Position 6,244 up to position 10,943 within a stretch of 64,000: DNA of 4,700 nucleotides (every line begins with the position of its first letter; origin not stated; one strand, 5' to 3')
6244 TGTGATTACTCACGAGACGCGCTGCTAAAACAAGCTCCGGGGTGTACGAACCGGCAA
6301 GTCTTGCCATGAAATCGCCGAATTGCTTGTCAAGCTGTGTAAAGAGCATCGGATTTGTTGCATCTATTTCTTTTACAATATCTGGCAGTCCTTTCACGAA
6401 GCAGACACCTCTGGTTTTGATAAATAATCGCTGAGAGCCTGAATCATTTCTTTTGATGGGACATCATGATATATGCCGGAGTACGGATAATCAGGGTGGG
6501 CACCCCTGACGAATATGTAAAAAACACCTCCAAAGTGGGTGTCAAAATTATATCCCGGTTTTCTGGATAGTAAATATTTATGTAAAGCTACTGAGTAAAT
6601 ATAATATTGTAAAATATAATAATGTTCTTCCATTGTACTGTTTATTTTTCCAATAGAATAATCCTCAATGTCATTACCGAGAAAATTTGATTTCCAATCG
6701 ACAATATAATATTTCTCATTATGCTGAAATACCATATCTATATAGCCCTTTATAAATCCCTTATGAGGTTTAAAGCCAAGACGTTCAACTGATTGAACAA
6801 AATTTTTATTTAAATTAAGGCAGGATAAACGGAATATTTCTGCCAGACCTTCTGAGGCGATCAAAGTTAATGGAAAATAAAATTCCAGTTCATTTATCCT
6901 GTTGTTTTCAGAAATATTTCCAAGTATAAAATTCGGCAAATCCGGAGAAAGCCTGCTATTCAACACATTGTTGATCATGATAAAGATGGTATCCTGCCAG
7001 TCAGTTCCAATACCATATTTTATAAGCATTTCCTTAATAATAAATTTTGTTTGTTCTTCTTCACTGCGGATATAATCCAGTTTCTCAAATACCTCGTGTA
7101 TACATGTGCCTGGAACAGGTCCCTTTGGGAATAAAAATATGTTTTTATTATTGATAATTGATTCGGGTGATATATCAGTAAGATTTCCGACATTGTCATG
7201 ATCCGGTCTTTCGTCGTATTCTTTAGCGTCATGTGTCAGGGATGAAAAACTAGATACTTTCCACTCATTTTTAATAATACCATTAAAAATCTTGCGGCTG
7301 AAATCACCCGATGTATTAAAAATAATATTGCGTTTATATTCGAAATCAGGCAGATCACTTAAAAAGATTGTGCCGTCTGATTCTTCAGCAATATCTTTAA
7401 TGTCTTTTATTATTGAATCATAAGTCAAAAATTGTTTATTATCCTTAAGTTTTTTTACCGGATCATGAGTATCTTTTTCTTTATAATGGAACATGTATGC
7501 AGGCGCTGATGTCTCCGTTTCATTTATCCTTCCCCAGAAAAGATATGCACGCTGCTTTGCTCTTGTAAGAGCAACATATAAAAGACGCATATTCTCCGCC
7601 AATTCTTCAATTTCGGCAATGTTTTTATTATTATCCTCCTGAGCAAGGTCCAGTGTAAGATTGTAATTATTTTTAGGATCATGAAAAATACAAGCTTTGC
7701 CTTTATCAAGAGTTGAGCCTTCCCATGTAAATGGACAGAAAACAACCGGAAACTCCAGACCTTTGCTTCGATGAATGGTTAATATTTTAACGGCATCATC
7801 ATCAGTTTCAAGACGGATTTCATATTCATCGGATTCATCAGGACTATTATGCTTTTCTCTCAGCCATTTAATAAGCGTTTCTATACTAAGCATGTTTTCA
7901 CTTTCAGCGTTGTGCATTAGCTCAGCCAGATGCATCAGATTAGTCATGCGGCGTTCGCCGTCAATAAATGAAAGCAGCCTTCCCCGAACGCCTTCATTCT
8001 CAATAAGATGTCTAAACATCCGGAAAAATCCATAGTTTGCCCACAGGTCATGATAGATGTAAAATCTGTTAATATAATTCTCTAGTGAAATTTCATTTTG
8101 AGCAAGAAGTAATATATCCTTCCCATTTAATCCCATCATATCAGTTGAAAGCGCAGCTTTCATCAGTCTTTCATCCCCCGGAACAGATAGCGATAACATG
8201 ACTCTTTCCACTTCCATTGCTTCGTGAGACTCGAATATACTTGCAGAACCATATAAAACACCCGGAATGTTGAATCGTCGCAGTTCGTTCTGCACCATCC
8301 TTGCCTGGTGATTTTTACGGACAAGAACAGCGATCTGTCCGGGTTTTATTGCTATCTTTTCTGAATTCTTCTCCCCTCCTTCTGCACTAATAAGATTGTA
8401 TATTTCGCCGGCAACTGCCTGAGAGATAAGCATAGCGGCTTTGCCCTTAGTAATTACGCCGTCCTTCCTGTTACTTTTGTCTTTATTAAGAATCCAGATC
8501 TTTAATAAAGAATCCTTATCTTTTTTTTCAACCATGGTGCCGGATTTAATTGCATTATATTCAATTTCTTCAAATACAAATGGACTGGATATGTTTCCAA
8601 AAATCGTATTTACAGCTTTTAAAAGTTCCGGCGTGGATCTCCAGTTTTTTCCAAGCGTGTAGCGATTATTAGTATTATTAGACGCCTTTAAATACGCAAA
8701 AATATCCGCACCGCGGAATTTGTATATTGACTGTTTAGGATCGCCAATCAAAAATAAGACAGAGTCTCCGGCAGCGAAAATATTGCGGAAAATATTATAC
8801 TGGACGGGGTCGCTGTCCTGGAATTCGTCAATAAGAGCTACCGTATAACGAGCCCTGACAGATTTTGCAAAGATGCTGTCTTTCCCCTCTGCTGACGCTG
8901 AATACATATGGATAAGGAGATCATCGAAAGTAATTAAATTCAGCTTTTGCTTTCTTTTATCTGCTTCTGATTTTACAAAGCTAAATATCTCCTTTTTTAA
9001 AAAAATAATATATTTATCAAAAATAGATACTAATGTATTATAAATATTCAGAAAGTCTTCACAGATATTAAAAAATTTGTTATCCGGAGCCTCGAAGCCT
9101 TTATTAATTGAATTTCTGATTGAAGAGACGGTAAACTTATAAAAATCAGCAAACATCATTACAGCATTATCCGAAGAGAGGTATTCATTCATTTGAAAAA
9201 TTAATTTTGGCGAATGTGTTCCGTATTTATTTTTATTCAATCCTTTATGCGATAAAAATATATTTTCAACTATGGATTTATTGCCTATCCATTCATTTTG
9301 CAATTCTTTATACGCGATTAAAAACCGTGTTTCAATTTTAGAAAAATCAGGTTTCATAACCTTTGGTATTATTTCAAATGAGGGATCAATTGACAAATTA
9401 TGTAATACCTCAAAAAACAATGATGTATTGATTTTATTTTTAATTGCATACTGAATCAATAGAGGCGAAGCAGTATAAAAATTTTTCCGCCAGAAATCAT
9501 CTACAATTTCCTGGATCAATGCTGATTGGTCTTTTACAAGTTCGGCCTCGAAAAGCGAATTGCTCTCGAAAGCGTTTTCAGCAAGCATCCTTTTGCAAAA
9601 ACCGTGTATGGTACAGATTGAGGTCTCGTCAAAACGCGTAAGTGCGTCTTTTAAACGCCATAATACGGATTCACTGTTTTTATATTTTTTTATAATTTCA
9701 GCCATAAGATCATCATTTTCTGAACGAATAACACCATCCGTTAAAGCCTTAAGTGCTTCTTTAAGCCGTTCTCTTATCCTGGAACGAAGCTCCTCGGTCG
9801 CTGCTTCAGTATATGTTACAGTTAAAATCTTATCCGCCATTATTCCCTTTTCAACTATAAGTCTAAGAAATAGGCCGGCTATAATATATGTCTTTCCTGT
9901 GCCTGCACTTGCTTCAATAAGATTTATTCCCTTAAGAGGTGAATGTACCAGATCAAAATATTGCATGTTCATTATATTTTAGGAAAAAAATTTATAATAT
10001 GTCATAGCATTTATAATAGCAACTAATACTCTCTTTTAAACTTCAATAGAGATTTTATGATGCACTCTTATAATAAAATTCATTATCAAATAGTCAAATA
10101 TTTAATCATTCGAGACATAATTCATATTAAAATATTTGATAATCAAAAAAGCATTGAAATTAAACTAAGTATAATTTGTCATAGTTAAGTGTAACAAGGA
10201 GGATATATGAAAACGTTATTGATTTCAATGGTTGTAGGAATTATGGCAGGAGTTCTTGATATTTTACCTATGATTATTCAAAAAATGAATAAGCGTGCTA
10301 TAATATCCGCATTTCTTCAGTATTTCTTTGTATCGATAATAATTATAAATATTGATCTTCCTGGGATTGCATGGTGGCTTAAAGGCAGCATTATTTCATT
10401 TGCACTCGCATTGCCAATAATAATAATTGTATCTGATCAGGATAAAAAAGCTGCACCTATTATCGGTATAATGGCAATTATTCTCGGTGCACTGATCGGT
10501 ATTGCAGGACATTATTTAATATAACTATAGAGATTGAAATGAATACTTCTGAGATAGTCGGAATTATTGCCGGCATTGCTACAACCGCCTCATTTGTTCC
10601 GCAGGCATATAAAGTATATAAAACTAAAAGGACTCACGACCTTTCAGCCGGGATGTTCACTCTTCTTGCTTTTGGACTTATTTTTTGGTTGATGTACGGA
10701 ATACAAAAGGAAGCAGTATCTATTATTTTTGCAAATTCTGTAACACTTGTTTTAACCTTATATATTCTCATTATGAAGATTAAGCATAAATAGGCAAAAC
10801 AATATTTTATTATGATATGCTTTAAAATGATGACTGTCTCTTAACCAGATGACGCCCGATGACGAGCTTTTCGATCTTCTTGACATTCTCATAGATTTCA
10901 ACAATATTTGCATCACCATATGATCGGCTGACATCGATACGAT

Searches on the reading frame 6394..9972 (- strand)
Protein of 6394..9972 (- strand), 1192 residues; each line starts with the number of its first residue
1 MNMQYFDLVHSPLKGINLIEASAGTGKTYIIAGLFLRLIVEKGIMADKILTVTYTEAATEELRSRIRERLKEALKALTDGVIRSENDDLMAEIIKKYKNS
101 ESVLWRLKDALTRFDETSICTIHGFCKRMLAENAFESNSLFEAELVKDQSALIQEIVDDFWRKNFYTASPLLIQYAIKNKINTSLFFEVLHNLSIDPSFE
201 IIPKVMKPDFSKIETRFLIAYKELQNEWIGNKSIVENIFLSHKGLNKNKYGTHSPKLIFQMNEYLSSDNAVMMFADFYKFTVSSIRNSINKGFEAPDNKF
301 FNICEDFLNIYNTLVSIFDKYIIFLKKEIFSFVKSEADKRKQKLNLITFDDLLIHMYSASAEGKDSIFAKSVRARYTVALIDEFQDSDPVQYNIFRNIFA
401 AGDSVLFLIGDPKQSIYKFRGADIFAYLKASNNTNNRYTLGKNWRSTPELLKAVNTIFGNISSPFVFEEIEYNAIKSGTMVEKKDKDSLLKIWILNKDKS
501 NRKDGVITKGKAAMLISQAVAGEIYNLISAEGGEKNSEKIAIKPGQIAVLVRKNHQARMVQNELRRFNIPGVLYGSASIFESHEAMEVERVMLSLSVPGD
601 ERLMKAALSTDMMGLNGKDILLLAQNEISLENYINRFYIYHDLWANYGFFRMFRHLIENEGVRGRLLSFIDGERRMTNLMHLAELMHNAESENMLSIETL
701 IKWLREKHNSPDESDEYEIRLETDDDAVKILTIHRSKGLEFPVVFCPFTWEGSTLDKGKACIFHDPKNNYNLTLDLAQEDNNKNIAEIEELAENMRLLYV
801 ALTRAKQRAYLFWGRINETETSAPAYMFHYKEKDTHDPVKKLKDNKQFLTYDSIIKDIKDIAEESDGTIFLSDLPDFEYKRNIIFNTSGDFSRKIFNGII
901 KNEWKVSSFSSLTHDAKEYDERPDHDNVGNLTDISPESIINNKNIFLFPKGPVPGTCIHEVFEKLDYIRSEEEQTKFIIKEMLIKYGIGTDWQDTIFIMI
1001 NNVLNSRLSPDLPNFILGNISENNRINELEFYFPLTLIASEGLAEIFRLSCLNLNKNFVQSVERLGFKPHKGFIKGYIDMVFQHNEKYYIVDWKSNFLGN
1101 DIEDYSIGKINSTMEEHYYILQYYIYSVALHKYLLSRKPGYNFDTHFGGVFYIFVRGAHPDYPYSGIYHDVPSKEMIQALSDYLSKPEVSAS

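Call 4: search_protein_families(library=pfam, proteins=[window:6394-9972:-], max_evalue=0.001)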
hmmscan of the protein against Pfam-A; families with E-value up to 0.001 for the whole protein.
window:6394-9972:- (1192 aa): 5 families
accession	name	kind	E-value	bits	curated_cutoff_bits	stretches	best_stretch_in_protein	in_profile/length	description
PF00580.27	UvrD-helicase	-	1.8e-54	185.7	23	1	8-433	8-269/271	UvrD/REP helicase N-terminal domain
PF13361.12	UvrD_C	-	1.1e-29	104.4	25.6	2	674-813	236-347/350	UvrD-like helicase C-terminal domain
PF13245.12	AAA_19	-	2.5e-13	50.8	25.1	1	16-420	13-134/134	AAA domain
PF13538.12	UvrD_C_2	-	3e-11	43.5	27.4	1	730-750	4-26/52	UvrD-like helicase C-terminal domain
PF13604.12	AAA_30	-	0.00031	21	27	0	15-66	19-66/191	AAA domain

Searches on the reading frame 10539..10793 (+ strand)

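Call 4: search_protein_families(library=pfam, proteins=[window:10539-10793:+], max_evalue=0.001)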
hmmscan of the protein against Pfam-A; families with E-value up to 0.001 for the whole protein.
window:10539-10793:+ (84 aa): 2 families
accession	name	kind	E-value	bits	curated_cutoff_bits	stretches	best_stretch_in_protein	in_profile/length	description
PF04193.19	PQ-loop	-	1.3e-12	47.8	22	1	4-58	2-56/61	PQ loop repeat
PF03083.21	MtN3_slv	-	4.2e-09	36.8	23.7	1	6-78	5-77/87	Sugar efflux transporter for intercellular exchange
